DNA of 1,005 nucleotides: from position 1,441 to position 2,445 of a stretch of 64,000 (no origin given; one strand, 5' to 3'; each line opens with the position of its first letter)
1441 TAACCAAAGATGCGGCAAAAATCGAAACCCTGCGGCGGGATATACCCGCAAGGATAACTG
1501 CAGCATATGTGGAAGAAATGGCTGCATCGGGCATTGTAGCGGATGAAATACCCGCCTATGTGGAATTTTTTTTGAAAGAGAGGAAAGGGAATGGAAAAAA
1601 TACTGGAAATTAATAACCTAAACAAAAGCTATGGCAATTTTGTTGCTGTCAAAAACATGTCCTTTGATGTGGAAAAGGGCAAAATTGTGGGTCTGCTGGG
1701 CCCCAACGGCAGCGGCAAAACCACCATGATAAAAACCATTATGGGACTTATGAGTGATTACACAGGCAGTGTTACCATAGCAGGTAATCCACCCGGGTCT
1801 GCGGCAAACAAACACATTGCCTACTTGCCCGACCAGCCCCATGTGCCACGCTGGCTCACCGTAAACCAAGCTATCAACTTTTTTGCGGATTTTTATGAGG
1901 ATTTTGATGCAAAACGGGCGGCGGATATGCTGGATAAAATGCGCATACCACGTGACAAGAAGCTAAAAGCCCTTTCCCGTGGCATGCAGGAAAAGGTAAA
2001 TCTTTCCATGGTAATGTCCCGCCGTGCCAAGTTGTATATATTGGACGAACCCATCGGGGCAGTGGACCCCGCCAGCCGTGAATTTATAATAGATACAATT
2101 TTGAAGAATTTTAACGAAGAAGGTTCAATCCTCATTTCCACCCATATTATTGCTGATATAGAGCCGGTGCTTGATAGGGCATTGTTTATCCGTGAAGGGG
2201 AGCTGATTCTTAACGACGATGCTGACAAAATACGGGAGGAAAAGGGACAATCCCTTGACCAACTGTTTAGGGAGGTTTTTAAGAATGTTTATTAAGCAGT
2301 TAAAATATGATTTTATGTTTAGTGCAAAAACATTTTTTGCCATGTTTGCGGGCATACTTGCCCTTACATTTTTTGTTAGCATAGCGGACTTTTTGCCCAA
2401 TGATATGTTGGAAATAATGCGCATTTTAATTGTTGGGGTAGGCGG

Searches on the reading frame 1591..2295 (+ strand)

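Call 65: search_protein_families(library=pfam, max_evalue=0.001, proteins=[window:1591-2295:+])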
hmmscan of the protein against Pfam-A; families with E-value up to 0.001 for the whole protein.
window:1591-2295:+ (234 aa): 4 families
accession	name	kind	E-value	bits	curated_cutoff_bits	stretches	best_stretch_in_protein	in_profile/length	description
PF00005.33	ABC_tran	-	4.4e-28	99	25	1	20-155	1-136/137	ABC transporter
PF13304.12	AAA_21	-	4.4e-08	34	27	0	128-185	238-298/304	AAA domain, putative AbiEii toxin, Type IV TA system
PF02463.25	SMC_N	-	1.1e-05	25.4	40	0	25-53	20-47/220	RecF/RecN/SMC N terminal domain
PF13476.12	AAA_23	-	0.00035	21.7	27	1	16-52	6-41/201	AAA domain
